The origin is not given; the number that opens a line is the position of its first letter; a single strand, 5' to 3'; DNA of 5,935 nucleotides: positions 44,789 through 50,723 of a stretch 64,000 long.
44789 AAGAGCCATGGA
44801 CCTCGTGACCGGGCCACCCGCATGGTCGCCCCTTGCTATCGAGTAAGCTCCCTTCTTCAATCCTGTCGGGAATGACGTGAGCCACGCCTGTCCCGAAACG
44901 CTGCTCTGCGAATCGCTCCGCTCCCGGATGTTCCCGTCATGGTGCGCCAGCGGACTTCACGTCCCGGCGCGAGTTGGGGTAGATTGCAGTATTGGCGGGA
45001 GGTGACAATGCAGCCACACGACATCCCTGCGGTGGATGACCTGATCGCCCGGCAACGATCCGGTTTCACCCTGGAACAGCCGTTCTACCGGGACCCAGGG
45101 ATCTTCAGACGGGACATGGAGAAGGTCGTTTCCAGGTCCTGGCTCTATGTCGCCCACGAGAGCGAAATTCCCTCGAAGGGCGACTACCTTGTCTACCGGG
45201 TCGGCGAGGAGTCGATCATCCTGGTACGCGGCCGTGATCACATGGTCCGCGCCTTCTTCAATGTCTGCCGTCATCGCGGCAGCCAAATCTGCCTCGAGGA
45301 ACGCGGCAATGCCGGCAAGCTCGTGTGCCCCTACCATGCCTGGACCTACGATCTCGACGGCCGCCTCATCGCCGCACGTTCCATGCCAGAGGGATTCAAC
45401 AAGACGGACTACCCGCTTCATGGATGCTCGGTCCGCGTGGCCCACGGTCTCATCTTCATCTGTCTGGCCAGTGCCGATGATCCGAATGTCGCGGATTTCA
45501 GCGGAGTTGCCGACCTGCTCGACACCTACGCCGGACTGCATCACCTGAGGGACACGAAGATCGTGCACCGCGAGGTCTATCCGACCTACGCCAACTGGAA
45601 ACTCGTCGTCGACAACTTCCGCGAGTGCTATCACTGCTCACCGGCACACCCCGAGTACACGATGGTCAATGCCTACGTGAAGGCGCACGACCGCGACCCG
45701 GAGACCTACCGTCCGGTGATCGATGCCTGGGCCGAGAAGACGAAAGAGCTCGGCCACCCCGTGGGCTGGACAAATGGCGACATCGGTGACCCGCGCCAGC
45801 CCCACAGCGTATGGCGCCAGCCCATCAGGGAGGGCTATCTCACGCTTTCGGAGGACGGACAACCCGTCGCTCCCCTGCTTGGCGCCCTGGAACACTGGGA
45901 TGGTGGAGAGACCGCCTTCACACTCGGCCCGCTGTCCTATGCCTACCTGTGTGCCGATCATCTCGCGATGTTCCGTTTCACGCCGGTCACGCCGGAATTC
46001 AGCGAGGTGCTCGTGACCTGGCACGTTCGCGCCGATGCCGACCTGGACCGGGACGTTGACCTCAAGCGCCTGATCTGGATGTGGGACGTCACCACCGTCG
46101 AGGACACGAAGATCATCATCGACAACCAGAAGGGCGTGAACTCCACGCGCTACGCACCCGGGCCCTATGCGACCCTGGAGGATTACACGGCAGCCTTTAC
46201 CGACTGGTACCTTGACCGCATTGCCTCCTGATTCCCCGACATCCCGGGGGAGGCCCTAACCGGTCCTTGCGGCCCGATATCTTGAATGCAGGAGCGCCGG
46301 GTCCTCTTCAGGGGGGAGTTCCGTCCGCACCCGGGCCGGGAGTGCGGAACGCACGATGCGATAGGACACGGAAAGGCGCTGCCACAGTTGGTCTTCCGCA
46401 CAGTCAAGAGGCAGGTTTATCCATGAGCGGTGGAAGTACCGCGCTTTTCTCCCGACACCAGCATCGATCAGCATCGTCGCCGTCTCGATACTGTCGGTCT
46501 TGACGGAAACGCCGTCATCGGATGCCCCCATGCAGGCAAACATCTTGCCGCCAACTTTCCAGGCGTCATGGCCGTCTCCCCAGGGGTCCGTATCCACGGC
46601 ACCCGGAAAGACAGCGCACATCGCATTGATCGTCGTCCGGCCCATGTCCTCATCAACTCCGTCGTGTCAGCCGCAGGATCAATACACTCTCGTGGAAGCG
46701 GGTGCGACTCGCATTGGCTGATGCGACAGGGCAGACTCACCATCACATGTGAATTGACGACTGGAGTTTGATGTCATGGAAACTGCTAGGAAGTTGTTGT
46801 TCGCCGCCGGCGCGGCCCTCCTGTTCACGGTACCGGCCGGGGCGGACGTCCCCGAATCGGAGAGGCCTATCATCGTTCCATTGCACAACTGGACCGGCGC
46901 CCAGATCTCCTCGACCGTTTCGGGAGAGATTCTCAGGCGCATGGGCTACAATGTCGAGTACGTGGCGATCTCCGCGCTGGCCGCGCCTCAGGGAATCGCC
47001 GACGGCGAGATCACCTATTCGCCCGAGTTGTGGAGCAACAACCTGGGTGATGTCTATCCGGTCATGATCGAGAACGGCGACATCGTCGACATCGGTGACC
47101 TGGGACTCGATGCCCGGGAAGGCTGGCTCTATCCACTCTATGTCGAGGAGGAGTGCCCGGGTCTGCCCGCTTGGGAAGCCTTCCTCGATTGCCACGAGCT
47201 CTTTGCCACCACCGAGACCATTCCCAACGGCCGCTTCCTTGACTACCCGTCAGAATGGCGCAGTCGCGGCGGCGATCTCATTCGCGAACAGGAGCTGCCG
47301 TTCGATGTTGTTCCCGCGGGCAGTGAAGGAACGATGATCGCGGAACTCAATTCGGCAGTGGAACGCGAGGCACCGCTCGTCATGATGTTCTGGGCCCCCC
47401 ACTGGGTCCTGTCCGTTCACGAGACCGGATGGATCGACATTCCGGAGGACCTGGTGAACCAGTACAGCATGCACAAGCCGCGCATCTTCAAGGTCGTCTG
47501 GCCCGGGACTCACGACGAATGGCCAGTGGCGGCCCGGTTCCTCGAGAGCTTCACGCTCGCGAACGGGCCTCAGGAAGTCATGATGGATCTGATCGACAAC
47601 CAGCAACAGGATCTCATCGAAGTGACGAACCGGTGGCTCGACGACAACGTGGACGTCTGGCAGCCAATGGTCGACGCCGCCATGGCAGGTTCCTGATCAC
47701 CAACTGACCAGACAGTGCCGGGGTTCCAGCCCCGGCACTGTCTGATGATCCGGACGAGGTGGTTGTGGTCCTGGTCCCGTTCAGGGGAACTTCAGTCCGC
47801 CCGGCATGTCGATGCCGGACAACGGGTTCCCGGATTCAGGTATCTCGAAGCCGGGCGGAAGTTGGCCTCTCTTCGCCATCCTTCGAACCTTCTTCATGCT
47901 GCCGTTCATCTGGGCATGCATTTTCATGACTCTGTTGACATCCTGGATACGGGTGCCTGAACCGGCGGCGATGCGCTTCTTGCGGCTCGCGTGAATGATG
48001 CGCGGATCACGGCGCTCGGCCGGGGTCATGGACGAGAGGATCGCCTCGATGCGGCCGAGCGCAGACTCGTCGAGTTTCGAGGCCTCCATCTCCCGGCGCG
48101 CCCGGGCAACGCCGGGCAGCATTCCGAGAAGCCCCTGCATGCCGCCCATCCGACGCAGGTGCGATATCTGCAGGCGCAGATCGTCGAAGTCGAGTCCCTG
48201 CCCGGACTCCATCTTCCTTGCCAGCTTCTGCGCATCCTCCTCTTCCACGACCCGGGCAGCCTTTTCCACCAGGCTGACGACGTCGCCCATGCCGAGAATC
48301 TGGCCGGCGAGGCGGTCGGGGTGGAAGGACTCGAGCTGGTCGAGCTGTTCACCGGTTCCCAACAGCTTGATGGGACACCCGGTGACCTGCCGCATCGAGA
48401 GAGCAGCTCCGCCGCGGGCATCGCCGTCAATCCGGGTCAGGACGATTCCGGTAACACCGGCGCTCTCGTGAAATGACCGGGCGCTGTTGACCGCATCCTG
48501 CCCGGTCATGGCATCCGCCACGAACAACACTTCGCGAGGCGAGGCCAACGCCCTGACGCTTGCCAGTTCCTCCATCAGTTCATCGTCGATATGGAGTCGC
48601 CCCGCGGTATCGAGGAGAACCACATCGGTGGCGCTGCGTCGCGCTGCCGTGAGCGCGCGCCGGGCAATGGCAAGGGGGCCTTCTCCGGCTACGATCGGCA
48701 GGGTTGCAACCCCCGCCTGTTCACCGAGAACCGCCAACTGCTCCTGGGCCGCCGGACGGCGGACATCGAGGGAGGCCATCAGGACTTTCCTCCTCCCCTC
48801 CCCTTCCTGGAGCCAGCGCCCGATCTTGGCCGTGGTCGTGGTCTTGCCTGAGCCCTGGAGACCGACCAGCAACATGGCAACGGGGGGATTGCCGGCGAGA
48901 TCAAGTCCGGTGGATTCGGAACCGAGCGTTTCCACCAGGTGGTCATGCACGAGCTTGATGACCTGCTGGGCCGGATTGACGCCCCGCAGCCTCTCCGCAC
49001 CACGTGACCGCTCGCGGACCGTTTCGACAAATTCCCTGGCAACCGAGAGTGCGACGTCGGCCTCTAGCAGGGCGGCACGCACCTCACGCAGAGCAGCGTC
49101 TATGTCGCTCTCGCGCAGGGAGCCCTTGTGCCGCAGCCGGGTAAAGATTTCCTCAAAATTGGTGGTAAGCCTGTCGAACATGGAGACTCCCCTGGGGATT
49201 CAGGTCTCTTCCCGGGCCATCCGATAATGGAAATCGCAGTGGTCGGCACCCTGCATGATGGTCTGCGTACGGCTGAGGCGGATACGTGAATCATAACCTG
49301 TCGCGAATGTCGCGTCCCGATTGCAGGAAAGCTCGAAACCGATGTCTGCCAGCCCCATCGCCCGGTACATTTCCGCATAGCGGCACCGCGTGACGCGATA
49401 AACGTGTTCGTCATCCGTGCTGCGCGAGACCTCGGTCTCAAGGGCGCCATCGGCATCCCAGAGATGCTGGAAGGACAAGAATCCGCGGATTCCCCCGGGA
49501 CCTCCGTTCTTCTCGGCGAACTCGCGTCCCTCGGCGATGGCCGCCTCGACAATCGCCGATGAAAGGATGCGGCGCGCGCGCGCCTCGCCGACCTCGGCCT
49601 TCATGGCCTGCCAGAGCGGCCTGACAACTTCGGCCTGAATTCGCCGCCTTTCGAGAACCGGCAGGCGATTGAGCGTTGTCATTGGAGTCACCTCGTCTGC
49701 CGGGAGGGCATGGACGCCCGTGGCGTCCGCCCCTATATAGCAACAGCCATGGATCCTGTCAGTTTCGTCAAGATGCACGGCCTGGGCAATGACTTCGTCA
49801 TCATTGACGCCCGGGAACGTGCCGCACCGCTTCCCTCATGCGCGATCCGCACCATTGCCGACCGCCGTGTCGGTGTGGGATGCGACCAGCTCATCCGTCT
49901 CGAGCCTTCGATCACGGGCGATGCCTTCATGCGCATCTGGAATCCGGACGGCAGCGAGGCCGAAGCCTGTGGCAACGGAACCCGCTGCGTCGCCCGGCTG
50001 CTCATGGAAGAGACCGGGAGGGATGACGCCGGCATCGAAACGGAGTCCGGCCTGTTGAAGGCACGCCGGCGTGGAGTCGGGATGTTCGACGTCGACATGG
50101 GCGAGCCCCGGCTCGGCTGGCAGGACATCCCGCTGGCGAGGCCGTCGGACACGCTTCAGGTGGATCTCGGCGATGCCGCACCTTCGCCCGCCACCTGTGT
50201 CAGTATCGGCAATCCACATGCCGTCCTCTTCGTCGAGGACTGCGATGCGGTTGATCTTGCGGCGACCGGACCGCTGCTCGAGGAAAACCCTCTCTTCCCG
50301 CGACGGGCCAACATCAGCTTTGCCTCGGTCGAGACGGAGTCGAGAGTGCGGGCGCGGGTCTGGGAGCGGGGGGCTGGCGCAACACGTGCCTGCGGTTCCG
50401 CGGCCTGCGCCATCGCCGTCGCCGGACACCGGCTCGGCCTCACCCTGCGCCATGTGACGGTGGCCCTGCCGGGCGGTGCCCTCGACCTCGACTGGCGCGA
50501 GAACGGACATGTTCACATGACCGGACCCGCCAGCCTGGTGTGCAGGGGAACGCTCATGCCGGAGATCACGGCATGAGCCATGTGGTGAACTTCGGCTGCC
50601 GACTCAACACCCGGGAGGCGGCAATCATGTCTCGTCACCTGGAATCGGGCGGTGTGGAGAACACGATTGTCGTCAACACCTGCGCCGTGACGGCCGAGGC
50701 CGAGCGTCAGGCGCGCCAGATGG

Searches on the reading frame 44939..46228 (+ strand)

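Call 6: search_protein_families(library=pfam, proteins=[window:44939-46228:+], max_evalue=0.001)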
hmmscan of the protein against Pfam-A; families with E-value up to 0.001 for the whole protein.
window:44939-46228:+ (430 aa): 2 families
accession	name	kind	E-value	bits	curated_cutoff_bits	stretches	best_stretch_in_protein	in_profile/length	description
PF00848.25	Ring_hydroxyl_A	-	5.5e-25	88.9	24.9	1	204-429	2-207/208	Ring hydroxylating alpha subunit (catalytic domain)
PF00355.32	Rieske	-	9.6e-19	67.5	20.3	1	67-150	1-82/88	Rieske [2Fe-2S] domain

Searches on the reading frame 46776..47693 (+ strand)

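Call 55: search_protein_families(library=pfam, proteins=[window:46776-47693:+], max_evalue=0.00001)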
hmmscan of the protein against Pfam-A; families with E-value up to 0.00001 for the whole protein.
window:46776-47693:+ (306 aa): 1 family
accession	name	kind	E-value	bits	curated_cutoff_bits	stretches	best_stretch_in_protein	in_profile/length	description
PF04069.17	OpuAC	-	4e-33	115.5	21.2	1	31-289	2-256/257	Substrate binding domain of ABC-type glycine betaine transport system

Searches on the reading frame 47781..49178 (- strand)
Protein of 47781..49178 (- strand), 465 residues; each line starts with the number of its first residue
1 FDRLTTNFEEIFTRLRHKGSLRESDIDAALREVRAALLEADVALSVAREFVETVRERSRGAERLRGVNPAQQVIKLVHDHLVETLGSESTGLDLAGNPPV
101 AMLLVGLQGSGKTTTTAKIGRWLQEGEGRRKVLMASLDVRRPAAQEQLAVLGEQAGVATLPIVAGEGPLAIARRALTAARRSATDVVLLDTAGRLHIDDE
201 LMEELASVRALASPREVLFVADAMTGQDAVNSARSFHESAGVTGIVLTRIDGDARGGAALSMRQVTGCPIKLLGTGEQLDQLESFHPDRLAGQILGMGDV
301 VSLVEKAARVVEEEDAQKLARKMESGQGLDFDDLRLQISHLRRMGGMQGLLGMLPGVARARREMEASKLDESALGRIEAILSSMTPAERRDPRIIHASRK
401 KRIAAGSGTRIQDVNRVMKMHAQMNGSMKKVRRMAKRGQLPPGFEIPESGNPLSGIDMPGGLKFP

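Call 55: search_protein_families(library=pfam, proteins=[window:47781-49178:-], max_evalue=0.00001)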
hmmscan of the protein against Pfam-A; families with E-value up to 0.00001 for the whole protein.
window:47781-49178:- (465 aa): 4 families
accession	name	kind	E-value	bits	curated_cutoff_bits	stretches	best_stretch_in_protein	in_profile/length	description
PF00448.28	SRP54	-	1.8e-65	220.7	22.7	1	100-295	2-195/196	SRP54-type protein, GTPase domain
PF02978.25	SRP_SPB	-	9.2e-28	96.9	27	1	329-428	2-91/91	Signal peptide binding domain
PF02881.24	SRP54_N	-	1e-18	67.8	22.4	1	4-81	1-75/75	SRP54-type protein, helical bundle domain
PF13401.12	AAA_22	-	6.9e-06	26.8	27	0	102-210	8-109/130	AAA domain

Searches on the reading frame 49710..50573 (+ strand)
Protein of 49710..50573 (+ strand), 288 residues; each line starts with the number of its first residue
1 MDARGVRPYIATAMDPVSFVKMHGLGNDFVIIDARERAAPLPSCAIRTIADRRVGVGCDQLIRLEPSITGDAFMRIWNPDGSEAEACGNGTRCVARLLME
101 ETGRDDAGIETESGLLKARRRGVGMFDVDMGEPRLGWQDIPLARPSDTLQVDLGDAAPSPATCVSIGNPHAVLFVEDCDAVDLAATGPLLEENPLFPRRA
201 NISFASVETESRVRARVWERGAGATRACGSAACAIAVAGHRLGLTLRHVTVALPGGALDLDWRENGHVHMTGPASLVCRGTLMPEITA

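Call 55: search_protein_families(library=pfam, proteins=[window:49710-50573:+], max_evalue=0.00001)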
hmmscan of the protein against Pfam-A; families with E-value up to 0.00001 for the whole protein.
window:49710-50573:+ (288 aa): 1 family
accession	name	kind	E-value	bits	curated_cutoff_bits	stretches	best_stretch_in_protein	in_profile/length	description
PF01678.24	DAP_epimerase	-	5.9e-57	191.4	34.7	2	163-277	2-121/121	Diaminopimelate epimerase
